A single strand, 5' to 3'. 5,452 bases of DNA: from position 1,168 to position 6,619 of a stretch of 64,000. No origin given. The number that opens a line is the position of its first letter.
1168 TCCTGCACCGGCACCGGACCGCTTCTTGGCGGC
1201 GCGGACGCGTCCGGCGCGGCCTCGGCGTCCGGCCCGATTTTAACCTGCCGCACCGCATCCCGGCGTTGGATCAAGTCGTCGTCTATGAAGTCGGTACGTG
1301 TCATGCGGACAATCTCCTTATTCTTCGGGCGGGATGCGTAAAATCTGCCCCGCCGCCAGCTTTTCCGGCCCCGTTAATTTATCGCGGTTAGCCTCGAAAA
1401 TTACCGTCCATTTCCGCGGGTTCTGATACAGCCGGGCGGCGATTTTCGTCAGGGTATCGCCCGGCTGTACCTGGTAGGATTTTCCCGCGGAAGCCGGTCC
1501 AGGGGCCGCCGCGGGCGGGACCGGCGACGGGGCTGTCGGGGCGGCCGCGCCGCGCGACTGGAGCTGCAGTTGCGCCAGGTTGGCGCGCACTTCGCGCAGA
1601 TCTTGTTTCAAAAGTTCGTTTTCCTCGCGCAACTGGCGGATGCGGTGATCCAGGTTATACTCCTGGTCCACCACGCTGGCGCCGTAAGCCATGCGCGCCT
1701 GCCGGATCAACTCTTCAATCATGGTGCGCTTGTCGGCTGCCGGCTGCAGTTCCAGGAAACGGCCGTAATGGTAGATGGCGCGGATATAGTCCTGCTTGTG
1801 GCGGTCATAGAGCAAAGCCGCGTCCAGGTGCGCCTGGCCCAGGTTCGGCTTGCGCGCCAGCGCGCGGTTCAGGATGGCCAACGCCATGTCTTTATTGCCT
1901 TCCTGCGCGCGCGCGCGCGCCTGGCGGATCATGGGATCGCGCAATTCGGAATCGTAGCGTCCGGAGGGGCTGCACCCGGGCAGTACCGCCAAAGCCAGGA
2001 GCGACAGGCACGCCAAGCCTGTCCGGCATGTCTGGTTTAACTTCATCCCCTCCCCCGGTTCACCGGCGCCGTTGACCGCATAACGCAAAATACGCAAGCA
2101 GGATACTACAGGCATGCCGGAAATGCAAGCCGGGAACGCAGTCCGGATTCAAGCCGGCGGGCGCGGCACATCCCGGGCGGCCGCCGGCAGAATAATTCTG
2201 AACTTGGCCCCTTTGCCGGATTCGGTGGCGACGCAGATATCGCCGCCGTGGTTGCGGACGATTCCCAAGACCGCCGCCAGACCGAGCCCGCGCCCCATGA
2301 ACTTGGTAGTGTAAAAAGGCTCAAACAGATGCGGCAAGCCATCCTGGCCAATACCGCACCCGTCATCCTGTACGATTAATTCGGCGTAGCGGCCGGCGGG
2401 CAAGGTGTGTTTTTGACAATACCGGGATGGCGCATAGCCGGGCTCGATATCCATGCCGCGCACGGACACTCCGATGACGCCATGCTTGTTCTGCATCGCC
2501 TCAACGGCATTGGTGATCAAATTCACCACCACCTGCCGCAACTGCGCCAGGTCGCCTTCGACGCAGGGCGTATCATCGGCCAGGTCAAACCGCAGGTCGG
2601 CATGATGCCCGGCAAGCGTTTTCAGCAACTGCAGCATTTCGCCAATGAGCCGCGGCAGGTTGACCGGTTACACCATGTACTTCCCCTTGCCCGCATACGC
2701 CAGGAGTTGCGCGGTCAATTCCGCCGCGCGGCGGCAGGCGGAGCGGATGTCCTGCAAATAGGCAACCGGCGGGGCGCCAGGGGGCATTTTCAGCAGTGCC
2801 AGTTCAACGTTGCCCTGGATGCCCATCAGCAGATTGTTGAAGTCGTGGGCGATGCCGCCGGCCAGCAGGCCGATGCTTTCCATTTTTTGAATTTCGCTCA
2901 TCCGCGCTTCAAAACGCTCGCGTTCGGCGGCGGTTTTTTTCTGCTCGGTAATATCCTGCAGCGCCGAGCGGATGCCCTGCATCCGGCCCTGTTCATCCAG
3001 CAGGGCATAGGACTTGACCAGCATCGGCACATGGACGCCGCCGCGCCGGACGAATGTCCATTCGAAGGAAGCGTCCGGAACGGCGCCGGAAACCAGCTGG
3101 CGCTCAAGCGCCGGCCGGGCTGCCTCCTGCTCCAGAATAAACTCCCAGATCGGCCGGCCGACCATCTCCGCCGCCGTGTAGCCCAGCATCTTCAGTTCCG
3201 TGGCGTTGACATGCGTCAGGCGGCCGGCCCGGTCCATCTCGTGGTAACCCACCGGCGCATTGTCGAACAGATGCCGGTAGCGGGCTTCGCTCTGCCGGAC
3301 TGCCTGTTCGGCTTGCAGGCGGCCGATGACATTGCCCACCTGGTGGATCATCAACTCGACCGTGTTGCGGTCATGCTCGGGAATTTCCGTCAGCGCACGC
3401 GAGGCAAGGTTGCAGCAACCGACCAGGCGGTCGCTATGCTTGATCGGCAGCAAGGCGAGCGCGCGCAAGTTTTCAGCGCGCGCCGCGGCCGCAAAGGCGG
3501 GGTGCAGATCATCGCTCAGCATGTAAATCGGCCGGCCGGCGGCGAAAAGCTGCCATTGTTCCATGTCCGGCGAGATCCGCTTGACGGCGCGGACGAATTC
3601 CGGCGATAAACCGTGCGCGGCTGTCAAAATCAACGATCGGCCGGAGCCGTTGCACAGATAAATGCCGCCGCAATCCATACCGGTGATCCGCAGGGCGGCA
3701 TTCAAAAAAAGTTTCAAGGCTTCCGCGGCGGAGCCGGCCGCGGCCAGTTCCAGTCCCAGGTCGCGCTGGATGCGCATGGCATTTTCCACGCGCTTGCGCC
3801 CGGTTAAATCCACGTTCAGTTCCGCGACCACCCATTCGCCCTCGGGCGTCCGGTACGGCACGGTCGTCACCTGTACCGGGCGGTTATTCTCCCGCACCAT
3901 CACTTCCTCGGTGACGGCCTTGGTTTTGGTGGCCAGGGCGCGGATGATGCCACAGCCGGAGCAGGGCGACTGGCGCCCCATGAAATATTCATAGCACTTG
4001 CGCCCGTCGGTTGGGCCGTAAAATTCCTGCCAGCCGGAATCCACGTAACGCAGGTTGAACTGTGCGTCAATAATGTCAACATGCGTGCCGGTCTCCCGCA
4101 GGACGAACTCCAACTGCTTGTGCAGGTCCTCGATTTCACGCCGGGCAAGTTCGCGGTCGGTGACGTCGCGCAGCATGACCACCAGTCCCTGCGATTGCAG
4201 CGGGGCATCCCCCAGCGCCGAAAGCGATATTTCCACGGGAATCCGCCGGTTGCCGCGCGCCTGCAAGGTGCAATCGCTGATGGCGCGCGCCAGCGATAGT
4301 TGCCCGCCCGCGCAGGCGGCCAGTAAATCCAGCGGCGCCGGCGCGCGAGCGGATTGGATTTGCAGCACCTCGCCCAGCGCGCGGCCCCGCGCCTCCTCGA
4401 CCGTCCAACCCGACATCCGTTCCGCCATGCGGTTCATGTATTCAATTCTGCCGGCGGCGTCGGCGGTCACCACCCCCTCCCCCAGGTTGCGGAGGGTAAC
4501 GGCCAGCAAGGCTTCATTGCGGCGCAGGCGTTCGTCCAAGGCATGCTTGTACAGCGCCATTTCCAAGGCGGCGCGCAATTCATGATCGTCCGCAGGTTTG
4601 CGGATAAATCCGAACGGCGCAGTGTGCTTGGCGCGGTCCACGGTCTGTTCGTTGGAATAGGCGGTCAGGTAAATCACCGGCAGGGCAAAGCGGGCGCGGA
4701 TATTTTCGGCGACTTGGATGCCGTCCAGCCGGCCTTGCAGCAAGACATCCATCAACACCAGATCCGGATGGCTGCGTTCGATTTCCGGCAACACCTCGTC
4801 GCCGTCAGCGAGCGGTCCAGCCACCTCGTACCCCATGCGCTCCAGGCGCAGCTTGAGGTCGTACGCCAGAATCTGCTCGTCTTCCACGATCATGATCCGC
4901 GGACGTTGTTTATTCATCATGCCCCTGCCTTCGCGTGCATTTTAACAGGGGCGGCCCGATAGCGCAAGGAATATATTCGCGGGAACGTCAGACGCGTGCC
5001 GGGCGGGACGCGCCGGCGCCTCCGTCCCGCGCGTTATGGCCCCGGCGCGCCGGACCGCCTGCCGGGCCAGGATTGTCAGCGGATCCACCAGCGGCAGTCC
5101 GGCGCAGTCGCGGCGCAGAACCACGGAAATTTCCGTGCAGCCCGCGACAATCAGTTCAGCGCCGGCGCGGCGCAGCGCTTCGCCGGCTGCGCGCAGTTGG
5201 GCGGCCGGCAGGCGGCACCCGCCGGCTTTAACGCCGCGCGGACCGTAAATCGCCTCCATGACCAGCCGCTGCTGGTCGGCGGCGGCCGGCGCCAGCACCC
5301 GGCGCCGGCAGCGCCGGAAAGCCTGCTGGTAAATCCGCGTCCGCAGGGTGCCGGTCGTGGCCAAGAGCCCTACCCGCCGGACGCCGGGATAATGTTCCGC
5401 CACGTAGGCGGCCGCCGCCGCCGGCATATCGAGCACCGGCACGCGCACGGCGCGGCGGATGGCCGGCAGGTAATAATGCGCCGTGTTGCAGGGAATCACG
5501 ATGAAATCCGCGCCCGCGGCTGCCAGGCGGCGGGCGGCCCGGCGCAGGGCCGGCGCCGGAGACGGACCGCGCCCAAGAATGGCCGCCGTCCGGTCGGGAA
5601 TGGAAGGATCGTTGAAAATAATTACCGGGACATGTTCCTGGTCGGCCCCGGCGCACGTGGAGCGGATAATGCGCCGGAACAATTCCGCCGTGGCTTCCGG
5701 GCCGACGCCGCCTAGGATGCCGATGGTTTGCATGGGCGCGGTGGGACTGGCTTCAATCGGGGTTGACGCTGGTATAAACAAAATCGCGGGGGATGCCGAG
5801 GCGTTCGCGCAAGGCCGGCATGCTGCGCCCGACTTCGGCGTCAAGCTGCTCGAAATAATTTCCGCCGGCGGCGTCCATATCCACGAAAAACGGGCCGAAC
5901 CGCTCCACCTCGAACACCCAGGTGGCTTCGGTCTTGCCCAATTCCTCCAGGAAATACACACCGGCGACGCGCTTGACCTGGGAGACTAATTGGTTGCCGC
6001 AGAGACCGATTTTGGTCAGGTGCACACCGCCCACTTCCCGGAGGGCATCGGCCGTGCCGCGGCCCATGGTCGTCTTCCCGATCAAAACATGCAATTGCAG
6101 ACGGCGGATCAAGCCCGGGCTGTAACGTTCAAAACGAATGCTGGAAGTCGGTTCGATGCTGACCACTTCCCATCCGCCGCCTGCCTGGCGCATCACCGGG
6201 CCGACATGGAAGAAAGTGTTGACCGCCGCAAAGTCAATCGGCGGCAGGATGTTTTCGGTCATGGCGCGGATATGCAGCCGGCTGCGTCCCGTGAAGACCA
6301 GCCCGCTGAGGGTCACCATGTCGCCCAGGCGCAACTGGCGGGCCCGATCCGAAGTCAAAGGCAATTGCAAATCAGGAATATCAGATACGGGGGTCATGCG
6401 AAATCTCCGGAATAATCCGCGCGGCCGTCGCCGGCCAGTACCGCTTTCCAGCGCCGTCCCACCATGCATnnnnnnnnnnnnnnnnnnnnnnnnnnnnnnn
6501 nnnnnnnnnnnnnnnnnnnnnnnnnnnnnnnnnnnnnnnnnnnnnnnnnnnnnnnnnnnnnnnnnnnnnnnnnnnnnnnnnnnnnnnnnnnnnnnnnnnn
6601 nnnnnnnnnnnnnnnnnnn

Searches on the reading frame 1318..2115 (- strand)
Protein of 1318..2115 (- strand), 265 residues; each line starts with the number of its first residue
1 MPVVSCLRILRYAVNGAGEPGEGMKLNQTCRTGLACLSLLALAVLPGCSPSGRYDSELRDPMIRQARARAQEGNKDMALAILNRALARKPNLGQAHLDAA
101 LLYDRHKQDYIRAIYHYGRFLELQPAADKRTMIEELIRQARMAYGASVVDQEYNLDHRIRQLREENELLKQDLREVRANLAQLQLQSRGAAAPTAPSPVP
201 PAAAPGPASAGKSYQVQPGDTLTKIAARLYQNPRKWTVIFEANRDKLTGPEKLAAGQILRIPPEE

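Call 22: search_protein_families(library=pfam, proteins=[window:1318-2115:-], max_evalue=0.001)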
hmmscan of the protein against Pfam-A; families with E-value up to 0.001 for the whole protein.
window:1318-2115:- (265 aa): 1 family
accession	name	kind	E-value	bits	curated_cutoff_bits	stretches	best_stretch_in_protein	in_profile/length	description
PF01476.26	LysM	-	6.9e-08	32.8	20.9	1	214-262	1-43/43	LysM domain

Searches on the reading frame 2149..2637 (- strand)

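Call 22: search_protein_families(library=pfam, proteins=[window:2149-2637:-], max_evalue=0.001)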
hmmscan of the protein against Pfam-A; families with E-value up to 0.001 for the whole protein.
window:2149-2637:- (162 aa): 1 family
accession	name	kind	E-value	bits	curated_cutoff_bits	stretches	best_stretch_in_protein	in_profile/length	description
PF02518.31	HATPase_c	-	2.7e-22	79.8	26.4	1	28-153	1-110/111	Histidine kinase-, DNA gyrase B-, and HSP90-like ATPase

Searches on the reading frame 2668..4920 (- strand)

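Call 22: search_protein_families(library=pfam, proteins=[window:2668-4920:-], max_evalue=0.001)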
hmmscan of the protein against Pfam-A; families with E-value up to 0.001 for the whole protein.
window:2668-4920:- (750 aa): 10 families
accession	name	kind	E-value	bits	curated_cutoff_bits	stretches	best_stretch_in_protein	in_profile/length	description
PF08448.16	PAS_4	-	5.7e-29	101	23.1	2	552-661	1-109/110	PAS fold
PF00989.32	PAS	-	7.1e-24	84.4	22.6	2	141-253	5-113/113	PAS fold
PF13426.13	PAS_9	-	1.2e-23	83.8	27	2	557-659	2-103/103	PAS domain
PF00072.30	Response_reg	-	2.6e-20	73.1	30.2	1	9-119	1-110/111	Response regulator receiver domain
PF13188.13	PAS_8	-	1.3e-14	53.9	21.8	2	546-597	1-49/65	PAS domain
PF13185.12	GAF_2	-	4.3e-10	40.4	28.6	1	398-532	4-135/136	GAF domain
PF01590.32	GAF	-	2.7e-07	31.6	22.4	1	400-532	4-133/133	GAF domain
PF00512.31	HisKA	-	2.1e-06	28.1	26.9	1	685-743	4-61/66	His Kinase A (phospho-acceptor) domain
PF12860.13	PAS_7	-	6.9e-06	26.6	27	0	143-258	1-112/115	PAS fold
PF13596.12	PAS_10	-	0.00038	21.5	22.1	0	326-362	59-94/106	PAS domain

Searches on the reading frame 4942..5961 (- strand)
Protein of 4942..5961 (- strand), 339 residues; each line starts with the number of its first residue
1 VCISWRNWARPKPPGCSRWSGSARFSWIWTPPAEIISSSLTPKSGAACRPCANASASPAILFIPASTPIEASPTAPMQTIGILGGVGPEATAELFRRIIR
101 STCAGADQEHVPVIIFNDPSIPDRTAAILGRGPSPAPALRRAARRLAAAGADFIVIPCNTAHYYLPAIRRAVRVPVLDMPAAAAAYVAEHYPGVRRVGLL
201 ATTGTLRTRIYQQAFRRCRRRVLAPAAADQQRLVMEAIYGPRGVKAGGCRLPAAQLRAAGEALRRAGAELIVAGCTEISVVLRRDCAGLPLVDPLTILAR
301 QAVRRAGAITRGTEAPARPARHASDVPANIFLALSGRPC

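Call 22: search_protein_families(library=pfam, proteins=[window:4942-5961:-], max_evalue=0.001)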
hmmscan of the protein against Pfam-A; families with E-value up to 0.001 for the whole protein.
window:4942-5961:- (339 aa): 1 family
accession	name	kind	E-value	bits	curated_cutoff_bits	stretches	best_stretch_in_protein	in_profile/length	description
PF01177.27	Asp_Glu_race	-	1.5e-42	146.2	31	1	83-302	1-211/211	Asp/Glu/Hydantoin racemase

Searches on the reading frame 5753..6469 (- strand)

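Call 22: search_protein_families(library=pfam, proteins=[window:5753-6469:-], max_evalue=0.001)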
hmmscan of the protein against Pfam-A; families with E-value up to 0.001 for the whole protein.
window:5753-6469:- (238 aa): 1 family
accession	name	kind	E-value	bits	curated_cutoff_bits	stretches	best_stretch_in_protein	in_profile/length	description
PF05683.17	Fumerase_C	-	1.5e-24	86.9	22.2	1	33-208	30-204/205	Fumarase C-terminus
